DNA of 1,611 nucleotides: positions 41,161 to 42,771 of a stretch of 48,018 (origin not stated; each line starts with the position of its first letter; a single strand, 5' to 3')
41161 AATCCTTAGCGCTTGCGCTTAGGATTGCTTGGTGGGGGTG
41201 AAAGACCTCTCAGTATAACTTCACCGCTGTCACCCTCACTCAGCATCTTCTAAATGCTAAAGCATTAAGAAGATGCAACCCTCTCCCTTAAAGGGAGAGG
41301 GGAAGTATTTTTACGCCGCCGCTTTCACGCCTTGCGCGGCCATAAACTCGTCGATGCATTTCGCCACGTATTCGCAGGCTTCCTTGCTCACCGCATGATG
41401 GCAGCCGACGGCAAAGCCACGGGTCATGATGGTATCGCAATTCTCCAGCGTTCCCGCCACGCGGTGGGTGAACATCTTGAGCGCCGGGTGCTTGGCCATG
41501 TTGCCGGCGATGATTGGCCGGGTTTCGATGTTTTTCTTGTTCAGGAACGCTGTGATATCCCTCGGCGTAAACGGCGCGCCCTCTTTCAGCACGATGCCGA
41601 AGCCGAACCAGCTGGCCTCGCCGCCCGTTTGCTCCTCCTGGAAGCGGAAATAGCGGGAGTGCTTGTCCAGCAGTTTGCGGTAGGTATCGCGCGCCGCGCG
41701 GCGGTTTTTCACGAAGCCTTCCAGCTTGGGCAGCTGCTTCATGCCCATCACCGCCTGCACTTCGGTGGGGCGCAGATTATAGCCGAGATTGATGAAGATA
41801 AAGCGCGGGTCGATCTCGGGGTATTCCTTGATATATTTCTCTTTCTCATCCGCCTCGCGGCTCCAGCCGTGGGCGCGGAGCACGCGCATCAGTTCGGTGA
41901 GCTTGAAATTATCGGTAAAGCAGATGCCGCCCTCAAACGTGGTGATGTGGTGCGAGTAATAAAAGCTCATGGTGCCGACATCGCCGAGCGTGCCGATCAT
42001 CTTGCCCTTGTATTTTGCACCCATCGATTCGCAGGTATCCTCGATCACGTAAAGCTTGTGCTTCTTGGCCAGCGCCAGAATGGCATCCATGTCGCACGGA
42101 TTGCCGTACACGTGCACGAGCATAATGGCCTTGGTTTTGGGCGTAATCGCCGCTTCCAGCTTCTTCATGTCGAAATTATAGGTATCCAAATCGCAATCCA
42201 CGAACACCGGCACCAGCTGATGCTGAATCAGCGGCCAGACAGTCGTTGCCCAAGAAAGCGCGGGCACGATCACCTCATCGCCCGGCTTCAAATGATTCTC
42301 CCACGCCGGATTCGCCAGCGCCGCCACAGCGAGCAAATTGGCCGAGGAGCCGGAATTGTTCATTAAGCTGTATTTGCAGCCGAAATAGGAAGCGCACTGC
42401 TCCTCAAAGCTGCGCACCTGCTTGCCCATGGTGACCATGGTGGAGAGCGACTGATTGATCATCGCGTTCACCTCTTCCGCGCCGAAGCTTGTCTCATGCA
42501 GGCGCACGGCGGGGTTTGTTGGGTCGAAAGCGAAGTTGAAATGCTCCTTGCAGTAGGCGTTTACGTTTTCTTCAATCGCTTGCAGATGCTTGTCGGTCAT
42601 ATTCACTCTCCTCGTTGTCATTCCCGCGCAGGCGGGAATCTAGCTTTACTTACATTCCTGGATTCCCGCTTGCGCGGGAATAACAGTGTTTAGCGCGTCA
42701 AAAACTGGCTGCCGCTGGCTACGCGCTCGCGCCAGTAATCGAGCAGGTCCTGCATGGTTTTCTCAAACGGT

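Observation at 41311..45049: GDP-heptose, 4,6-dehydratase and ColD-type 3-dehydratase operon predicts a GDP-3,6-dideoxyheptose (colitose-like chemistry on a heptose)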

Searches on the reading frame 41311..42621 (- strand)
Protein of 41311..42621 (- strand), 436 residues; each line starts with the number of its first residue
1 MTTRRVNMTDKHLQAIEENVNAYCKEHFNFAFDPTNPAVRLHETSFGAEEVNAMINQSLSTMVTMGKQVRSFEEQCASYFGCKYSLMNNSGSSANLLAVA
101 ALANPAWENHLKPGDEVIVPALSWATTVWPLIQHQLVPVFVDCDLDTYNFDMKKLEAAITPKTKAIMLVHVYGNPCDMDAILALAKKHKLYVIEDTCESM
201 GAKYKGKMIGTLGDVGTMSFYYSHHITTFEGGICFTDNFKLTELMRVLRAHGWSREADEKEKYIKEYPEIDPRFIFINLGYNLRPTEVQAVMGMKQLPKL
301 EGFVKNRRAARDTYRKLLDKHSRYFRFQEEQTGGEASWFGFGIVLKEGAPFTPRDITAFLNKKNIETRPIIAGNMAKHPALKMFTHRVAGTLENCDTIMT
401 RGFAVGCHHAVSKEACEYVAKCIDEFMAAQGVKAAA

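Call 3: search_protein_families(library=ncbifam, proteins=[window:41311-42621:-], max_evalue=0.00001)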
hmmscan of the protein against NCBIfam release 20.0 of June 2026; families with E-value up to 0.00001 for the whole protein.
window:41311-42621:- (436 aa): 11 families
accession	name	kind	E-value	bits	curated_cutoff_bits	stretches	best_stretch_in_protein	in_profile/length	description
NF011936.0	PRK15407.1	equivalog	2.1e-118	395.8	423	1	9-429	6-438/440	lipopolysaccharide biosynthesis protein RfbH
TIGR03588.1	PseC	equivalog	5.1e-60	203.4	423.5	1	49-425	12-378/380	UDP-4-amino-4,6-dideoxy-N-acetyl-beta-L-altrosamine transaminase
TIGR04181.1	NHT_00031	hypoth_equivalog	2.6e-55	187.8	420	1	39-403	1-354/359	LegC family aminotransferase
NF008658.2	PRK11658.1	equivalog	1.6e-46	158.6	631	1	43-321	9-274/379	UDP-4-amino-4-deoxy-L-arabinose aminotransferase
NF008687.0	PRK11706.1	equivalog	4.2e-45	154.1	375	1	63-324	27-273/375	dTDP-4-amino-4,6-dideoxygalactose transaminase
TIGR02379.1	ECA_wecE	subfamily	3.6e-40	137.9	434.85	1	53-321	20-271/376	dTDP-4-amino-4,6-dideoxy-D-glucose transaminase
TIGR04427.1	PLP_DesI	equivalog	2.1e-31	109.4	650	1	64-422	49-378/390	dTDP-4-dehydro-6-deoxyglucose aminotransferase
NF004770.0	PRK06108.1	subfamily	5e-08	32.2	422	1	106-196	112-210/396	pyridoxal phosphate-dependent aminotransferase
NF005817.0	PRK07683.1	equivalog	1.6e-06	27.1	575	1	75-198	73-203/387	aminotransferase A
NF005744.0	PRK07568.1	subfamily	6.6e-06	25.2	389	1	86-196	92-202/398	pyridoxal phosphate-dependent aminotransferase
NF004769.0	PRK06107.1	equivalog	9.3e-06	24.6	617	0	109-175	112-178/402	aspartate transaminase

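Call 4: search_protein_families(library=pfam, proteins=[window:41311-42621:-], max_evalue=0.00001)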
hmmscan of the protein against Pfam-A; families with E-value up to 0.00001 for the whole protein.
window:41311-42621:- (436 aa): 3 families
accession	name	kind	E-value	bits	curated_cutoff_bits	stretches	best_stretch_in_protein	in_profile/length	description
PF01041.23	DegT_DnrJ_EryC1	-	7.3e-95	318.7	19.8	1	49-423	5-359/360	DegT/DnrJ/EryC1/StrS aminotransferase family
PF00155.27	Aminotran_1_2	-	2.2e-06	27.5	19.7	1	70-195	45-185/361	Aminotransferase class I and II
PF00266.25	Aminotran_5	-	5e-06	26.2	21.5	0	59-201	34-181/371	Aminotransferase class-V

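Call 5: search_solved_structures(query=window:41311-42621:-, max_evalue=1e-20, show_alignments=3)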
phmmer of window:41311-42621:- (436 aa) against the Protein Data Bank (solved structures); distinct sequences matched with E-value up to 1e-20: 51.
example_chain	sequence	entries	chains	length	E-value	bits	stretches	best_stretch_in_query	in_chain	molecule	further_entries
3bcx_A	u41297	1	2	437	5.6e-83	282.4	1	45-427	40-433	CDP-6-deoxy-L-threo-D-glycero-4-hexulose-3-dehydrase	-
2gms_A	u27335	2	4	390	1.4e-82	281.1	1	58-419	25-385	Putative pyridoxamine 5-phosphate-dependent dehydrase, Wbdk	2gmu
3bb8_A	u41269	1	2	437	1e-81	278.3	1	45-427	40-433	CDP-4-keto-6-deoxy-D-glucose-3-dehydrase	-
3b8x_A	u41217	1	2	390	1.3e-81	277.9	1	58-419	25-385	Pyridoxamine 5-phosphate-dependent dehydrase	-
2r0t_A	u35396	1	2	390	2.5e-81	277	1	58-419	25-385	Pyridoxamine 5-phosphate-dependent dehydrase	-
3gr9_A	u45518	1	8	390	6.6e-81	275.6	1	58-419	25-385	ColD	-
7b0m_AAA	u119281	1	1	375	4.9e-52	180.5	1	62-424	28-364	Sugar aminotransferase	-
3bn1_A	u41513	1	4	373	1.3e-49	172.4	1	62-423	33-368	Perosamine synthetase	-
3dr7_A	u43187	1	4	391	1.4e-49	172.3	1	62-422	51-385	Putative perosamine synthetase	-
3dr4_A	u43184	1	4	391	2e-49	171.9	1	62-422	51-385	Putative perosamine synthetase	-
9wvy_A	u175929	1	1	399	8.7e-46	159.9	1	45-415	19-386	Putative NDP-4-keto-6-deoxyglucose-3-dehydratase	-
7b0d_A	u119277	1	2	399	3.6e-43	151.3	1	49-266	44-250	Glutamine--scyllo-inositol transaminase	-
4lc3_A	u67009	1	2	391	4e-37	131.4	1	32-317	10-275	Putative UDP-4-amino-4-deoxy-l-arabinose--oxoglutarate aminotransferase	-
7l7x_AAA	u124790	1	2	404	4.5e-37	131.2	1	48-313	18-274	DegT/DnrJ/EryC1/StrS aminotransferase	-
5w71_A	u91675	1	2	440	2.3e-35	125.6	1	68-252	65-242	L-glutamine:2-deoxy-scyllo-inosose aminotransferase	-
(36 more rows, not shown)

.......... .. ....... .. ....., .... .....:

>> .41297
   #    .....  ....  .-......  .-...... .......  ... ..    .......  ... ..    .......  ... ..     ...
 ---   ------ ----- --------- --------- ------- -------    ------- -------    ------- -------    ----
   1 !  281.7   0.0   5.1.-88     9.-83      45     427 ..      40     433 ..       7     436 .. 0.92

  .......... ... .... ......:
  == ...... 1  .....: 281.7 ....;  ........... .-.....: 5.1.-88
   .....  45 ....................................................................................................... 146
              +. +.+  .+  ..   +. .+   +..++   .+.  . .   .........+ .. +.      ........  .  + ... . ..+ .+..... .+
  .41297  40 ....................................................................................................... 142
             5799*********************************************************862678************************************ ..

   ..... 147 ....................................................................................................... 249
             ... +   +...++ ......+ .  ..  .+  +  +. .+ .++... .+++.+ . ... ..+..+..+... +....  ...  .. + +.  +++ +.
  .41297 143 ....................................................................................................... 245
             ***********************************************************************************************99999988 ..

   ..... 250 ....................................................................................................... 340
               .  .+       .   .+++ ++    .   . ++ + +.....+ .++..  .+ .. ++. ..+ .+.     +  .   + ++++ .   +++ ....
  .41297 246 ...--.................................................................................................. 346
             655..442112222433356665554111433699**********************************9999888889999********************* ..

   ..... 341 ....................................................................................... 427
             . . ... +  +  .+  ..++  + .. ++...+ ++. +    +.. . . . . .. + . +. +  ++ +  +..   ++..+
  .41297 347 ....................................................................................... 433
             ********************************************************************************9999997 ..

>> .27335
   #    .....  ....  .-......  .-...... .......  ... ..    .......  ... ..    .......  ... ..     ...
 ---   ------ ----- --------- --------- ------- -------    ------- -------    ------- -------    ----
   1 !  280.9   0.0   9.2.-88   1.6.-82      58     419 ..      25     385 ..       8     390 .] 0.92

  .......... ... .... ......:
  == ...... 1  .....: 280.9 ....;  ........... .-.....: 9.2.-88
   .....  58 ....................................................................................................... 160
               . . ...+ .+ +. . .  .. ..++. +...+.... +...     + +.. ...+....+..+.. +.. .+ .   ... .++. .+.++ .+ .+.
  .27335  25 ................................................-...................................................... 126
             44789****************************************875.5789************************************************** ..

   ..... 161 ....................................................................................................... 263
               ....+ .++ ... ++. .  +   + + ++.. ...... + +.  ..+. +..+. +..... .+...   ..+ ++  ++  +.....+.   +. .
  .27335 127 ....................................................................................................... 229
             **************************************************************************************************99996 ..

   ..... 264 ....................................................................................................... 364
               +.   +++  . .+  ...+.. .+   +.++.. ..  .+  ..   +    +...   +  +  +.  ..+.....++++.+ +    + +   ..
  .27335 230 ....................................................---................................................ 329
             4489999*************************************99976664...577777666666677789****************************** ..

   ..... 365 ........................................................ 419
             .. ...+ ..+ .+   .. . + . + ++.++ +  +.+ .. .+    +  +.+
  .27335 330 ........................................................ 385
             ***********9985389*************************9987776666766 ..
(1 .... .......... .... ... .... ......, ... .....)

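Call 20: find_homologous_proteins(query=window:41311-42621:-, max_evalue=1e-30)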
Query window:41311-42621:- (436 aa): 7016 proteins with E <= 1e-30 among 8000 candidates; the best 120 are listed.
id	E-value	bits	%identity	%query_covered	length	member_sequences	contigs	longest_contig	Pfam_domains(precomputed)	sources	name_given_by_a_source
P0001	3.8e-297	1003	100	98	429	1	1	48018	PF00155.28,PF00266.26,PF01053.27,PF01041.24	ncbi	-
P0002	5.8e-253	857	84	98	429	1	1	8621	PF00266.26,PF01041.24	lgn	-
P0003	6.2e-246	834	83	98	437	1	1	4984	PF01041.24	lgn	-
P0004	2.3e-244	829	82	98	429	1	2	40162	PF00155.28,PF00266.26,PF01041.24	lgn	-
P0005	8.7e-244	827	82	98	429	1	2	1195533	PF00266.26,PF01053.27,PF01041.24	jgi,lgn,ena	-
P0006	4.8e-241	818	81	98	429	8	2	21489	PF00266.26,PF01053.27,PF01041.24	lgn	-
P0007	8.3e-241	817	81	98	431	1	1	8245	PF01041.24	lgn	-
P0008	5.0e-240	815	79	98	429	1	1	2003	PF00155.28,PF01053.27,PF01041.24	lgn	-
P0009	1.2e-237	807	79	98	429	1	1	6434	PF00266.26,PF01053.27,PF01041.24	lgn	-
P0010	2.8e-237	806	78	98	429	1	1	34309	PF00155.28,PF01041.24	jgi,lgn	-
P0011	5.0e-237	805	78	98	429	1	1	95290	PF00155.28,PF00266.26,PF01212.28,PF01041.24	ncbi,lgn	-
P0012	3.5e-236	802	79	98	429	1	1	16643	PF00155.28,PF00266.26,PF01053.27,PF01041.24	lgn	-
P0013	4.8e-234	795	79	98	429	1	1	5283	PF00266.26,PF01053.27,PF01041.24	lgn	-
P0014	1.5e-233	793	77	98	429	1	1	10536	PF00155.28,PF00266.26,PF01041.24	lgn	-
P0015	1.9e-233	793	78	97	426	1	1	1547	PF01041.24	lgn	-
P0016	2.1e-233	793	77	98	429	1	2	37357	PF01041.24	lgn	-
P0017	4.4e-233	792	77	98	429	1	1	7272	PF01041.24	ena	-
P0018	8.9e-233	791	77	98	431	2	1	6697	PF01041.24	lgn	-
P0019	1.1e-232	791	79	98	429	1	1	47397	PF01041.24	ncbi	-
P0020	1.9e-232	790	78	97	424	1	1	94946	PF01041.24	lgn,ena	-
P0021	6.5e-232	788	77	98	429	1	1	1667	PF00155.28,PF01041.24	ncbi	-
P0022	1.1e-231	787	76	98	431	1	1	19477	PF00155.28,PF01041.24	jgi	-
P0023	7.2e-231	785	78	98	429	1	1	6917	PF01041.24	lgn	-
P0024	3.2e-230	782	76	98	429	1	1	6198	PF00155.28,PF01041.24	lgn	-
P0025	1.0e-229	781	77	98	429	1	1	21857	PF00155.28,PF01041.24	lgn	-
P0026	1.5e-229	780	78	97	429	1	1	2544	PF00266.26,PF01041.24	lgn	-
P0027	1.6e-229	780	76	98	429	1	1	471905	PF01041.24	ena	-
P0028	1.8e-229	780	76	98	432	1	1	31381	PF01041.24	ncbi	-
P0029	3.0e-229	779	76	98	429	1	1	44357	PF00266.26,PF01041.24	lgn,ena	-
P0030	1.1e-228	777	76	97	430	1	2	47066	PF01053.27,PF01041.24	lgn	-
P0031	1.3e-227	774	77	98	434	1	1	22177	PF01041.24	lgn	-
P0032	1.5e-227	774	74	100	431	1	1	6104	PF01041.24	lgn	-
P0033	1.7e-227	773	75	100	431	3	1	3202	PF01041.24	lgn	-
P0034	2.3e-223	760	74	98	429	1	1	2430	PF01041.24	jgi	jgi:CDP-6-deoxy-D-xylo-4-hexulose-3-dehydrase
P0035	5.3e-223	759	75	98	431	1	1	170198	PF01041.24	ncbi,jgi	-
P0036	5.5e-223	759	75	98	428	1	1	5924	PF01041.24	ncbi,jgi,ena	jgi:CDP-6-deoxy-D-xylo-4-hexulose-3-dehydrase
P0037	1.4e-222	757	76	98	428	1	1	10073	PF00155.28,PF00266.26,PF01053.27,PF01041.24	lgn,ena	-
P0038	6.7e-218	742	72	99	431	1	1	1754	PF00155.28,PF00266.26,PF01212.28,PF01041.24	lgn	-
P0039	7.1e-218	742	74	97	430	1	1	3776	PF00155.28,PF01053.27,PF01041.24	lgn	-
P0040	1.0e-214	731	72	96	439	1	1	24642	PF00155.28,PF01041.24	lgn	-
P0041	1.0e-210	718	71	97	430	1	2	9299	PF00266.26,PF01053.27,PF01041.24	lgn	-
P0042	9.5e-210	715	71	98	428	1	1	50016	PF01041.24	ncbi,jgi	jgi:CDP-6-deoxy-D-xylo-4-hexulose-3-dehydrase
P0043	3.2e-208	710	70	96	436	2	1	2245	PF01041.24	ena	-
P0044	4.9e-204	696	69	98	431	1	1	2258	PF00155.28,PF01041.24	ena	-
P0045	2.4e-203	694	70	98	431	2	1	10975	PF01041.24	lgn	-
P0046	1.9e-199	681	66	98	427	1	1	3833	PF01041.24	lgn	-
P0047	4.8e-199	680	67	99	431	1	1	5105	PF00155.28,PF00266.26,PF01041.24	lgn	-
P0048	2.1e-197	674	73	90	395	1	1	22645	PF00155.28,PF01041.24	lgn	-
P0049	8.7e-197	672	72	90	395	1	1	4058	PF00155.28,PF00266.26,PF01053.27,PF01041.24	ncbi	-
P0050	1.2e-196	672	67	98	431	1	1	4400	PF00155.28,PF01041.24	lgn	-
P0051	3.6e-196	670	72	90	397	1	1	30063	PF00155.28,PF01041.24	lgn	-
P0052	5.1e-196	670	71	91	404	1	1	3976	PF00155.28,PF01041.24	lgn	-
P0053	3.7e-195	667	70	91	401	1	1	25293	PF00155.28,PF01041.24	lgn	-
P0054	6.0e-195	666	71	89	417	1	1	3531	PF00155.28,PF01212.28,PF01041.24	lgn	-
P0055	4.7e-193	660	71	90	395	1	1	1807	PF00155.28,PF01041.24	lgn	-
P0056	1.3e-192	658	66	97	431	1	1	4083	PF00155.28,PF01041.24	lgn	-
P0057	3.2e-192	657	72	89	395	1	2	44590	PF00155.28,PF01212.28,PF01041.24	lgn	-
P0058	1.7e-191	655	71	89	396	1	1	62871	PF01041.24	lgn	-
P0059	1.8e-191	655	69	90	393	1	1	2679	PF00155.28,PF01041.24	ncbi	-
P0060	2.2e-191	654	70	90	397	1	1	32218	PF00155.28,PF01212.28,PF01041.24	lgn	-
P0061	2.9e-191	654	71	89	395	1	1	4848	PF00155.28,PF01212.28,PF01041.24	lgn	-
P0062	3.8e-191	654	71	89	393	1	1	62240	PF00155.28,PF01212.28,PF01041.24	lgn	-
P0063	1.1e-190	652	71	89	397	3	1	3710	PF00155.28,PF01041.24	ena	-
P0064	1.1e-190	652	70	89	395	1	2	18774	PF01041.24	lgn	-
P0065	1.4e-190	652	69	90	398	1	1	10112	PF00155.28,PF01041.24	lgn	-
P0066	3.4e-190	651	69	90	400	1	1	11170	PF00155.28,PF01041.24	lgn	-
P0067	7.5e-190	649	65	96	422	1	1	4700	PF01041.24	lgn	-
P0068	1.1e-189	649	66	97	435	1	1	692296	PF00155.28,PF01041.24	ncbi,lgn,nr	ncbi:MAG: aminotransferase class I/II-fold pyridoxal phosphate-dependent enzyme [Sphingobacteriia ba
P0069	2.0e-189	648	69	90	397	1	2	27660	PF00155.28,PF01212.28,PF01041.24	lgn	-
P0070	4.6e-189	647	70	89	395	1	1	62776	PF00155.28,PF01041.24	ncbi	-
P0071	8.0e-189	646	66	98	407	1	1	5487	PF01041.24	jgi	jgi:CDP-6-deoxy-D-xylo-4-hexulose-3-dehydrase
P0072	2.1e-188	645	68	91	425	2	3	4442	PF00155.28,PF01041.24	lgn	-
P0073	7.3e-188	643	65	96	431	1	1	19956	PF00155.28,PF01212.28,PF01053.27,PF01041.24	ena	-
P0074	1.3e-187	642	69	89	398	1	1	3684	PF00155.28,PF01041.24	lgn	-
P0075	4.5e-187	640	68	89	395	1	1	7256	PF01041.24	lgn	-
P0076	6.0e-187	640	70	89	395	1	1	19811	PF00155.28,PF01041.24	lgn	-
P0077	6.5e-187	640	70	89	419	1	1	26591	PF01041.24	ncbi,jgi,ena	jgi:CDP-6-deoxy-D-xylo-4-hexulose-3-dehydrase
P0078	1.3e-186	639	69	89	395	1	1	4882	PF01041.24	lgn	-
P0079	1.3e-186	639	64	95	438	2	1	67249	PF00155.28,PF01053.27,PF01041.24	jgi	jgi:CDP-6-deoxy-D-xylo-4-hexulose-3-dehydrase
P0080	1.8e-186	638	65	95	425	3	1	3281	PF00155.28,PF01041.24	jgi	jgi:CDP-6-deoxy-D-xylo-4-hexulose-3-dehydrase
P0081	1.9e-186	638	64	98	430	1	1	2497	PF01053.27,PF01041.24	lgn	-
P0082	2.6e-186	638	65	98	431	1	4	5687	PF00155.28,PF01041.24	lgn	-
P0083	3.4e-186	637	70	90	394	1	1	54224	PF00155.28,PF01041.24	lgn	-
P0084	4.7e-186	637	69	89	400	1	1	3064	PF00155.28,PF01041.24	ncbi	-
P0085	6.0e-186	637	64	97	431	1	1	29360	PF00155.28,PF01041.24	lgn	-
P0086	1.1e-185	636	69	90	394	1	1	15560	PF01212.28,PF01041.24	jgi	-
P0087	1.2e-185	636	65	98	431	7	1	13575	PF00155.28,PF01041.24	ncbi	-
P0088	1.4e-185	635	68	90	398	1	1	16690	PF00155.28,PF01041.24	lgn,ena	-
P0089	3.9e-185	634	69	90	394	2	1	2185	PF00155.28,PF01041.24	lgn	-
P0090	4.0e-185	634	69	90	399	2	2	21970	PF00155.28,PF00266.26,PF01212.28,PF01053.27,PF01041.24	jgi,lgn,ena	-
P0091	5.4e-185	633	63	97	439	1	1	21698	PF00155.28,PF01041.24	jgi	jgi:CDP-6-deoxy-D-xylo-4-hexulose-3-dehydrase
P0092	2.0e-184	632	68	90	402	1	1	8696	PF00155.28,PF01041.24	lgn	-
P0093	3.3e-184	631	63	95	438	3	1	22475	PF00155.28,PF01041.24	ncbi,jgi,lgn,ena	-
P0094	3.6e-184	631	68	89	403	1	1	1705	PF01041.24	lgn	-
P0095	4.0e-184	631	63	95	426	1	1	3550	PF00155.28,PF01041.24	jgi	jgi:CDP-6-deoxy-D-xylo-4-hexulose-3-dehydrase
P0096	4.0e-184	631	64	98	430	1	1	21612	PF01041.24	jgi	jgi:CDP-6-deoxy-D-xylo-4-hexulose-3-dehydrase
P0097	6.4e-184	630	63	95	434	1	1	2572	PF00155.28,PF01041.24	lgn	-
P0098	6.8e-184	630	64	97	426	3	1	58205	PF00155.28,PF01041.24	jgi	jgi:CDP-6-deoxy-D-xylo-4-hexulose-3-dehydrase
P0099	7.3e-184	630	66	90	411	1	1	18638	PF01041.24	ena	-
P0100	7.6e-184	630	68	89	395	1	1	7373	PF01041.24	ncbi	-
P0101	8.2e-184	630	67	89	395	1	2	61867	PF00155.28,PF00266.26,PF01212.28,PF01041.24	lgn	-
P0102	1.6e-183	629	67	90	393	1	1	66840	PF01041.24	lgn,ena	-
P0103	2.0e-183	628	67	90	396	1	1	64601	PF00155.28,PF01212.28,PF01041.24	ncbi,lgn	-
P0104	2.1e-183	628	67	89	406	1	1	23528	PF01041.24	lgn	-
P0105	2.1e-183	628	66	89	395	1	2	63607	PF01041.24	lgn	-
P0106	3.0e-183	628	63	94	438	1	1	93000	PF00155.28,PF01041.24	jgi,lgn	jgi:CDP-6-deoxy-D-xylo-4-hexulose-3-dehydrase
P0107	4.1e-183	627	63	95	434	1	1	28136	PF00155.28,PF00266.26,PF01041.24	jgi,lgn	jgi:CDP-6-deoxy-D-xylo-4-hexulose-3-dehydrase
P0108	4.7e-183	627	64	96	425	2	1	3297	PF00155.28,PF01041.24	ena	-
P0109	5.5e-183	627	62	95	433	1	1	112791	PF00155.28,PF01041.24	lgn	-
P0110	7.5e-183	626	68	90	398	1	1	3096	PF01041.24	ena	-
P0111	7.6e-183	626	65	91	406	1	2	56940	PF00155.28,PF00266.26,PF01041.24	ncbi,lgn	-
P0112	9.2e-183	626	67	92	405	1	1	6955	PF00155.28,PF01041.24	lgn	-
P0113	9.3e-183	626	68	89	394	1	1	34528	PF00155.28,PF01041.24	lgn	-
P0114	9.3e-183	626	69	89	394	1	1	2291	PF00155.28,PF01041.24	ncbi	-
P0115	1.0e-182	626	66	90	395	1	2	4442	PF01041.24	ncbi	-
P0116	1.4e-182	625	64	95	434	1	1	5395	PF00155.28,PF01041.24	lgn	-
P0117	1.6e-182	625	62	97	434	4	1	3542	PF00155.28,PF01041.24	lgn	-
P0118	1.8e-182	625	62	96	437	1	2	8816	PF00155.28,PF01041.24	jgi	jgi:CDP-6-deoxy-D-xylo-4-hexulose-3-dehydrase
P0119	1.9e-182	625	62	98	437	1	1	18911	PF00155.28,PF01041.24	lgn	-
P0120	2.3e-182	625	62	98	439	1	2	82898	PF01053.27,PF01041.24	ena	-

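Call 21: find_related_loci(query=window:41311-42621:-, collection=genome_contigs, flank=10000)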
Query window:41311-42621:- (436 aa) in genome_contigs; peptide patterns used: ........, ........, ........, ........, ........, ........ (x = any residue, [..] = any of these).
71 stretches matched a pattern, but none encodes a relative of the query by tblastn (E <= 1e-3).
